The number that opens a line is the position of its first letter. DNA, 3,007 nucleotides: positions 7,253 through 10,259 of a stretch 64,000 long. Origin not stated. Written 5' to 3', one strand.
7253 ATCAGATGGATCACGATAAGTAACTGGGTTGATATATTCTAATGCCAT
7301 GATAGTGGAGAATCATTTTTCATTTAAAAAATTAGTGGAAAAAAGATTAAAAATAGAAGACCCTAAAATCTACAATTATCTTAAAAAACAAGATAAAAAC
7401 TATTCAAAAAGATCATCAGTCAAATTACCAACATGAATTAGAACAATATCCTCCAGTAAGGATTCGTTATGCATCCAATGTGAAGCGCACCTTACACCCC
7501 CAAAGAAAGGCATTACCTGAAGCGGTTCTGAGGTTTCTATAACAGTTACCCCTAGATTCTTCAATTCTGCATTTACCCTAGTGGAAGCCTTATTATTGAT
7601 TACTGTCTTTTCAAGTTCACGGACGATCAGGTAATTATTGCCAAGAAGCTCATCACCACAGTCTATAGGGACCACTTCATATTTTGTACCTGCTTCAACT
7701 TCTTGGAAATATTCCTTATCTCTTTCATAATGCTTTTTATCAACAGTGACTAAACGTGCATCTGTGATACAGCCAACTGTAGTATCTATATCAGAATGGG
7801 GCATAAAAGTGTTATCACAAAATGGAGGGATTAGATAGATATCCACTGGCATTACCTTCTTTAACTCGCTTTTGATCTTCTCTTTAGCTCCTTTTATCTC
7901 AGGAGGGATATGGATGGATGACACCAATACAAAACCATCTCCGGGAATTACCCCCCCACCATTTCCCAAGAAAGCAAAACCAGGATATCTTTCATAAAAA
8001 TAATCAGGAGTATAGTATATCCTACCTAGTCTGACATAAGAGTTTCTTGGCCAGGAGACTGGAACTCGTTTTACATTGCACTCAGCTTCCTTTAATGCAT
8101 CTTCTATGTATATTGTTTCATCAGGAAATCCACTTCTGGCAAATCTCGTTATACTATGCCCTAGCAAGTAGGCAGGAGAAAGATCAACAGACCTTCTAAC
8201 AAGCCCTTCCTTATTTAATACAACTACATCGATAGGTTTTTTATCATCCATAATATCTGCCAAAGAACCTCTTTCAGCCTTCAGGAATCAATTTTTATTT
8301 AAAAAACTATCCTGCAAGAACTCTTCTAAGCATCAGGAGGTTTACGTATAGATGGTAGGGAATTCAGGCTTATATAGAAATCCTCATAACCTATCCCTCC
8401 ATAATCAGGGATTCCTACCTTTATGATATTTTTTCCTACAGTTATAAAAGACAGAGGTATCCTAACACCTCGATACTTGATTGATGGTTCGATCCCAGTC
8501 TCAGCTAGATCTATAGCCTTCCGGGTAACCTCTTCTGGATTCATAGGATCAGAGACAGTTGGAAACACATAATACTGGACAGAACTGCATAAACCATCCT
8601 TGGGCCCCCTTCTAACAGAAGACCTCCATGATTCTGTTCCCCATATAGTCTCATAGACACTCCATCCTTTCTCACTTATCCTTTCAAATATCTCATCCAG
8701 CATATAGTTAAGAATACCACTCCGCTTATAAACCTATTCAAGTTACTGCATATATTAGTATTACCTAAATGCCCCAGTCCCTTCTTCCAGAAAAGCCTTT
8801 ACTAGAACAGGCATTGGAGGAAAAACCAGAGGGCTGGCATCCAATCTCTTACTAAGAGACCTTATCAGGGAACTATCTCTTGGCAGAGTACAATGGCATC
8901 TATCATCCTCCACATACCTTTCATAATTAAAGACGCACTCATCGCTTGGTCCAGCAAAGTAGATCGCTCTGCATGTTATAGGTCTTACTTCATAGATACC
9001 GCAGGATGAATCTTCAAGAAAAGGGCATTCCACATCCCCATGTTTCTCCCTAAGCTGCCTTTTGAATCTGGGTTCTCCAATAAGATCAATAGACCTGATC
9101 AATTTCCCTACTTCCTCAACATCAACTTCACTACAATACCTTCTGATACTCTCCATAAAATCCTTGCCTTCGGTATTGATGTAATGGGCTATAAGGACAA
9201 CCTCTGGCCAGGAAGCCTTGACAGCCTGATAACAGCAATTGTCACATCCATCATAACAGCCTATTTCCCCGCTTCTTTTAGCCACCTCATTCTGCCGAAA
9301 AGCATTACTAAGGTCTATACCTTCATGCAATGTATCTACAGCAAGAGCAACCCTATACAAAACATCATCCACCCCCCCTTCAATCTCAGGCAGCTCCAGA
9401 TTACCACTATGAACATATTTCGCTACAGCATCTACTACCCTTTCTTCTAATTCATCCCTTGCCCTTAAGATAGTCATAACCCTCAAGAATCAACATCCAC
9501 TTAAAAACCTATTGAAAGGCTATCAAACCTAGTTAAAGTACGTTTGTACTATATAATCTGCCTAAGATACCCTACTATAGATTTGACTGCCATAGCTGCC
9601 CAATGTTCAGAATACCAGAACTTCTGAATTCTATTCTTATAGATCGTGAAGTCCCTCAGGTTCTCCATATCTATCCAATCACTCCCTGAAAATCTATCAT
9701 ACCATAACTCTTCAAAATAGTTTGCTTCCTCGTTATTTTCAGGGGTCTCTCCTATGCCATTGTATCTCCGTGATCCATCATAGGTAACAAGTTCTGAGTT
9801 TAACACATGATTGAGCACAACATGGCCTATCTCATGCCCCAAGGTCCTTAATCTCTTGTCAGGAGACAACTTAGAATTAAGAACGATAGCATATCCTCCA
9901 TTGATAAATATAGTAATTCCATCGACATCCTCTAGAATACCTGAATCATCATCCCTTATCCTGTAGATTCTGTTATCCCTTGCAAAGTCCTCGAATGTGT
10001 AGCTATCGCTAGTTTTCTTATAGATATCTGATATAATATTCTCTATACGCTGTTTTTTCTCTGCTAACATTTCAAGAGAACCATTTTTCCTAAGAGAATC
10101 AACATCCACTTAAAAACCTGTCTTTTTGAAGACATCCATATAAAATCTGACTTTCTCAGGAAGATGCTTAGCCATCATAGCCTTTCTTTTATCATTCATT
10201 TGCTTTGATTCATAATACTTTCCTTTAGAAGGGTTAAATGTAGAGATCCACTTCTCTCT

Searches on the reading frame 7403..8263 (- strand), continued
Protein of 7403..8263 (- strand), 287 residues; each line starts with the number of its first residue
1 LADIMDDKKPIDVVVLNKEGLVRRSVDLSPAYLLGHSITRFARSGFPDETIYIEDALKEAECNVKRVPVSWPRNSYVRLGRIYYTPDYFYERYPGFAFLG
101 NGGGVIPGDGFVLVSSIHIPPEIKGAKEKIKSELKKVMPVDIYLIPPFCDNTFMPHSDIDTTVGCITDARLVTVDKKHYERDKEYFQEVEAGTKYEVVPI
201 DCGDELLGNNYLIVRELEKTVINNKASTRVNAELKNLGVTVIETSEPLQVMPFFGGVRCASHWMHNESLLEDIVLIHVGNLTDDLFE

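Call 51: find_encoding_contigs(protein=P0017, flank=8000, max_places=4)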
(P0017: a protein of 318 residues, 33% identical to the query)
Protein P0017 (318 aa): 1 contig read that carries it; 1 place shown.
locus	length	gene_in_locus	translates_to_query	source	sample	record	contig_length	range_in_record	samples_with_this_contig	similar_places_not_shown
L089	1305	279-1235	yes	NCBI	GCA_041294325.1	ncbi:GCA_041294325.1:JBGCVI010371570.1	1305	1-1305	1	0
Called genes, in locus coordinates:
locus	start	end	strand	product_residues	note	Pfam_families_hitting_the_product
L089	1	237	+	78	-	?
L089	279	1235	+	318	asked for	-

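Call 52: find_encoding_contigs(protein=P0012, flank=8000, max_places=4)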
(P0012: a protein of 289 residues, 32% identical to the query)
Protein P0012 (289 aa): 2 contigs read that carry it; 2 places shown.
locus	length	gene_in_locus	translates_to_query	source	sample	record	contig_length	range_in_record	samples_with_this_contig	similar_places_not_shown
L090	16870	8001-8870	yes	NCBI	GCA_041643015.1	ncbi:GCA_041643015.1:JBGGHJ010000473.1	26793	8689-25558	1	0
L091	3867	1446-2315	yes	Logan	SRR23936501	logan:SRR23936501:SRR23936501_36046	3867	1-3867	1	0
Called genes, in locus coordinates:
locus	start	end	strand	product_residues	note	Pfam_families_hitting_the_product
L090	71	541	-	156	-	-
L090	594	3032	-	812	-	PF00133:tRNA-synt_1, PF01406:tRNA-synt_1e (faint), PF09334:tRNA-synt_1g, PF08264:Anticodon_1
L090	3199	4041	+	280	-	-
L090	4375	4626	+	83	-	-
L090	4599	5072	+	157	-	-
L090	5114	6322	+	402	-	PF03215:Rad17 (weak), PF00004:AAA, PF13173:AAA_14 (faint), PF25361:AAA_lid_RFC1, PF21960:RCF1-5-like_lid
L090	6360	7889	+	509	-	PF28494:GlyRS_ins_1 (faint), PF00587:tRNA-synt_2b, PF03129:HGTP_anticodon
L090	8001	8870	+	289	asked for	-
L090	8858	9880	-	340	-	PF04055:Radical_SAM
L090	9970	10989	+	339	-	PF01047:MarR (faint), PF13404:HTH_AsnC-type, PF13412:HTH_24, PF01037:AsnC_trans_reg (faint), PF13404:HTH_AsnC-type, PF13412:HTH_24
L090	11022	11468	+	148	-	PF21473:OB_Ssb-like, PF01336:tRNA_anti-codon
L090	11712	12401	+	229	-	-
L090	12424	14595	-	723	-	-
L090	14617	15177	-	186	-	-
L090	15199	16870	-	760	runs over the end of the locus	PF00437:T2SSE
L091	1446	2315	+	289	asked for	-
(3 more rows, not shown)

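Call 54: search_protein_families(library=phrogs, proteins=[window:7403-8251:-], max_evalue=0.01)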
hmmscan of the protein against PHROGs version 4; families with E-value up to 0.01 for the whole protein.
window:7403-8251:- (283 aa): 0 families

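Call 82: find_encoding_contigs(protein=P0015, flank=8000, max_places=4)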
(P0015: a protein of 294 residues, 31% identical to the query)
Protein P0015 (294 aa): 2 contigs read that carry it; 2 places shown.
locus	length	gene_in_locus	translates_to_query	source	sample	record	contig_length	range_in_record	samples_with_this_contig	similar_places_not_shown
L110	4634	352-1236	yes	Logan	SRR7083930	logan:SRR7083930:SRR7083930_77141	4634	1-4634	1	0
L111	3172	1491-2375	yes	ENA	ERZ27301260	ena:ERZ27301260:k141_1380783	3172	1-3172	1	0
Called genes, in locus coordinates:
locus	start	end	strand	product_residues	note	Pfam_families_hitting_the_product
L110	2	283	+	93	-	?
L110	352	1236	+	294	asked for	-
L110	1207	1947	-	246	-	PF01944:SpoIIM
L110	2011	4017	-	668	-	-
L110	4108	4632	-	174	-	?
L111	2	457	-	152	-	?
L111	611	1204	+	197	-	PF02498:Bro-N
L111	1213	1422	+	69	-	-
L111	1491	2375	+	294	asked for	-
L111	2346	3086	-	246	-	PF01944:SpoIIM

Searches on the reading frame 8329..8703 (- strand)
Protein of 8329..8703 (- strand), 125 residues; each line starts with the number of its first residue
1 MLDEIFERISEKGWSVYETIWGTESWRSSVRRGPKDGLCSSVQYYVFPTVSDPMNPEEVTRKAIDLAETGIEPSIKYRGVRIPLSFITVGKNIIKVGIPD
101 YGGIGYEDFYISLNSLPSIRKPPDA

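Call 3: search_protein_families(library=pfam, proteins=[window:8329-8703:-], max_evalue=1)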
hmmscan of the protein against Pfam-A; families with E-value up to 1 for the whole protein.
window:8329-8703:- (125 aa): 0 families

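Call 4: search_protein_families(library=ncbifam, proteins=[window:8329-8703:-], max_evalue=1)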
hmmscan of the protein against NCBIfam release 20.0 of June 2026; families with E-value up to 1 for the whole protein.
window:8329-8703:- (125 aa): 5 families
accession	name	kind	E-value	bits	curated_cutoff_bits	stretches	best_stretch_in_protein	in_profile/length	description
TIGR01440.1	TIGR01440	hypoth_equivalog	0.048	13.5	145.3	1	39-95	99-156/172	TIGR01440 family protein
NF007057.0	PRK09505.2-2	equivalog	0.072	11.2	931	1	89-120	387-418/694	alpha-amylase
NF007053.0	PRK09505.1-3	equivalog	0.12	10.5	1269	1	90-120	380-410/687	alpha-amylase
NF007054.0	PRK09505.1-4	equivalog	0.19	10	1385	1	90-120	378-408/676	alpha-amylase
NF007052.0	PRK09505.1-2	equivalog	0.28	9.2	749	1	90-120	378-408/677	alpha-amylase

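Call 5: search_protein_families(library=padloc, proteins=[window:8329-8703:-], max_evalue=1)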
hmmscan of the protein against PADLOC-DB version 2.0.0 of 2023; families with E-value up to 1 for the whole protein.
window:8329-8703:- (125 aa): 0 families

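Call 54: search_protein_families(library=phrogs, proteins=[window:8329-8703:-], max_evalue=0.01)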
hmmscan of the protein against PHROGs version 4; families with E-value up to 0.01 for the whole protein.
window:8329-8703:- (125 aa): 0 families

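Call 60: search_solved_structures(query=window:8329-8703:-, max_evalue=10)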
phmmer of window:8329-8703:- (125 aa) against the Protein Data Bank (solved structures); distinct sequences matched with E-value up to 10: 3.
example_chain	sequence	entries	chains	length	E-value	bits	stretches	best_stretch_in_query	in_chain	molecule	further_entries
6hnb_A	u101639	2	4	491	0.13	15.2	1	6-74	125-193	Aromatic amino acid aminotransferase I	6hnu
5ef4_A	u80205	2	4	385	0.15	15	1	18-65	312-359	Cysteine protease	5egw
9e71_BQ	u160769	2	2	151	0.39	13.7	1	35-96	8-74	Small ribosomal subunit protein uS15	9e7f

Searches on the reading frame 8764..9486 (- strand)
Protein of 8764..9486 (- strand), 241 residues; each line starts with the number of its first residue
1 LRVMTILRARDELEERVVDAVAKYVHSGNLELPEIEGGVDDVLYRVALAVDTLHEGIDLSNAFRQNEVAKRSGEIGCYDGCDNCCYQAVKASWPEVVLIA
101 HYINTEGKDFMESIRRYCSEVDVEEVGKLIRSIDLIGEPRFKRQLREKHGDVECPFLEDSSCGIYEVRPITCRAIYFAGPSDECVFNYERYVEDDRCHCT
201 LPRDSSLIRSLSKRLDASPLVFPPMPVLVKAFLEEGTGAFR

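Call 3: search_protein_families(library=pfam, proteins=[window:8764-9486:-], max_evalue=1)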
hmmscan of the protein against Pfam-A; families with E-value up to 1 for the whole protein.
window:8764-9486:- (241 aa): 2 families
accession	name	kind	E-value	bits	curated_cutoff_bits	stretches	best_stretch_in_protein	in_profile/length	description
PF03692.20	CxxCxxCC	-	3.2e-06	28.2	23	1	77-178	2-72/85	Putative zinc- or iron-chelating domain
PF05973.20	Gp49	-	0.26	11.8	23.9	0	146-183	22-63/90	Phage derived protein Gp49-like (DUF891)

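Call 4: search_protein_families(library=ncbifam, proteins=[window:8764-9486:-], max_evalue=1)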
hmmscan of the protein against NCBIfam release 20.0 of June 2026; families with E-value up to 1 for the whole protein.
window:8764-9486:- (241 aa): 0 families

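Call 5: search_protein_families(library=padloc, proteins=[window:8764-9486:-], max_evalue=1)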
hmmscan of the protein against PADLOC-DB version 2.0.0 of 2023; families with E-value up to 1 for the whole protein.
window:8764-9486:- (241 aa): 0 families

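Call 46: find_related_loci(query=window:8764-9477:-, collection=viral_contigs, flank=10000)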
Query window:8764-9477:- (238 aa) in viral_contigs; peptide patterns used: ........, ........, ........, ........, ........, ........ (x = any residue, [..] = any of these).
4 stretches matched a pattern, but none encodes a relative of the query by tblastn (E <= 1e-3).

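Call 54: search_protein_families(library=phrogs, proteins=[window:8764-9477:-], max_evalue=0.01)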
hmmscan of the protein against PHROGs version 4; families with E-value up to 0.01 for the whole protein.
window:8764-9477:- (238 aa): 1 family
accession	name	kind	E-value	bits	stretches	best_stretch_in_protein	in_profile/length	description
phrog_32498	-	unknown function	0.00038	21.4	0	116-186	41-113/140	-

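Call 92: list_cluster_members(proteins=[window:8764-9477:-, window:4017-4499:-, window:5008-5328:-, window:4600-5004:-, window:3190-3819:-, window:2546-3187:-, window:535-1428:-, window:1528-2067:+, window:12047-12718:+, window:11050-12009:+])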
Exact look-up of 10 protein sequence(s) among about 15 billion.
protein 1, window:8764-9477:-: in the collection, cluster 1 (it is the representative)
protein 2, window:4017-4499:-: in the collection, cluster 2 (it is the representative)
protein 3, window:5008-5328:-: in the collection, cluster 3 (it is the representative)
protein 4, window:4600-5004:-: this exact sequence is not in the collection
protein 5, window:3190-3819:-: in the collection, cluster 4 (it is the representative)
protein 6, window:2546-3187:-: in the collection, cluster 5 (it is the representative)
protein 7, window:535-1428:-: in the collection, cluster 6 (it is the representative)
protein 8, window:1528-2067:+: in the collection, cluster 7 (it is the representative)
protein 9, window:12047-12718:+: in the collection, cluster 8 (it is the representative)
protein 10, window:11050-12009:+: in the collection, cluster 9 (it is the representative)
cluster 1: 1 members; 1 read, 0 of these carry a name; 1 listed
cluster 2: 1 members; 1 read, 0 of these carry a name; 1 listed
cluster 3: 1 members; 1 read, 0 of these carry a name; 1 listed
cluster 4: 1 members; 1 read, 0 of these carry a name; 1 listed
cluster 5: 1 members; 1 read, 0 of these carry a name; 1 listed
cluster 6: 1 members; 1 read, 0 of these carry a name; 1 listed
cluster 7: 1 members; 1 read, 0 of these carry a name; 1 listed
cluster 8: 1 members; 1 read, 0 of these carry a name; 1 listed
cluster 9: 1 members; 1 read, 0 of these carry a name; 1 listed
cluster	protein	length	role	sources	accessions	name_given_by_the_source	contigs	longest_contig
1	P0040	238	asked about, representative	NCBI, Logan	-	-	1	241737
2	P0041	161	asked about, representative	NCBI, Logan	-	-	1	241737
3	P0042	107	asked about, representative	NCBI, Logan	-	-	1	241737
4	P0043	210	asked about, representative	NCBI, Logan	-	-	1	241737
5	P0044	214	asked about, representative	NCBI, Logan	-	-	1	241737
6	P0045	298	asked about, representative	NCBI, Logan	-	-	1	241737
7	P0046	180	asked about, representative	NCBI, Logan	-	-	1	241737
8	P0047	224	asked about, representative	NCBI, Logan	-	-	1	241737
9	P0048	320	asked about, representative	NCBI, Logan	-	-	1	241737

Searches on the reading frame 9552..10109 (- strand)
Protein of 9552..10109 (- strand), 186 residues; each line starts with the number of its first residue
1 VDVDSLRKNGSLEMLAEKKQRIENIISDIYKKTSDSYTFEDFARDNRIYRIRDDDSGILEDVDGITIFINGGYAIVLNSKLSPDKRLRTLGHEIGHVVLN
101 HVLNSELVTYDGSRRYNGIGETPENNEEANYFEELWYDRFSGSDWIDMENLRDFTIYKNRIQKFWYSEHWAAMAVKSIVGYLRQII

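Call 3: search_protein_families(library=pfam, proteins=[window:9552-10109:-], max_evalue=1)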
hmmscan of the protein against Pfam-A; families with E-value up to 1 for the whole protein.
window:9552-10109:- (186 aa): 5 families
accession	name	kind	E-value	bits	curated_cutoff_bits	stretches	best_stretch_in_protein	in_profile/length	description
PF06114.19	Peptidase_M78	-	9.5e-07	29.1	22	1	71-132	27-81/123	IrrE N-terminal-like domain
PF01435.24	Peptidase_M48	-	0.005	17.1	20.3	1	80-107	58-86/186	Peptidase family M48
PF09372.15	PRANC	-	0.012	16.4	25.8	0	149-185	29-65/97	PRANC domain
PF20573.4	DUF6782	-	0.029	14.1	27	1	16-97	25-101/241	Putative metallopeptidase family (DUF6782)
PF22560.2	GMT-wHTH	-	0.2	12.6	27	1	126-158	23-54/82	GMT-like wHTH domain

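Call 4: search_protein_families(library=ncbifam, proteins=[window:9552-10109:-], max_evalue=1)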
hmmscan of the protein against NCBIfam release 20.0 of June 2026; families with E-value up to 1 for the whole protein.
window:9552-10109:- (186 aa): 1 family
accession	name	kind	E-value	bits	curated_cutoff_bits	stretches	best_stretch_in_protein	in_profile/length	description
NF052399.1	M48_lipo_LoiP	exception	0.086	12.3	365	1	89-111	125-147/247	metalloprotease LoiP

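Call 5: search_protein_families(library=padloc, proteins=[window:9552-10109:-], max_evalue=1)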
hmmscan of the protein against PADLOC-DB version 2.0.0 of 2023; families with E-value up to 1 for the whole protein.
window:9552-10109:- (186 aa): 2 families
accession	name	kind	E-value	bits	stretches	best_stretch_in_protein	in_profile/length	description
PDLC04141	capP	-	1.5e-06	25.9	1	57-132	39-107/242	capP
PDLC03954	RmrA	-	6e-05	20.1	1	60-107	181-229/380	-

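Call 54: search_protein_families(library=phrogs, proteins=[window:9552-10109:-], max_evalue=0.01)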
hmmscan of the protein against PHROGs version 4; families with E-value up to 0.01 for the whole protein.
window:9552-10109:- (186 aa): 5 families
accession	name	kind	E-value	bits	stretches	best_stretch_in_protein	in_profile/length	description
phrog_87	-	other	9.9e-10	39.5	1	15-104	14-103/227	metallo-protease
phrog_2439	-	transcription regulation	1.1e-06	28.8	1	60-102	170-213/367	transcriptional regulator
phrog_1914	-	unknown function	2.6e-06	28.3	1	56-116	62-124/222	-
phrog_19315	-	unknown function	6.8e-05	23.1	1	25-133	37-140/348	-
phrog_1314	-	DNA, RNA and nucleotide metabolism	0.007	16.5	1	62-104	51-89/394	HNH endonuclease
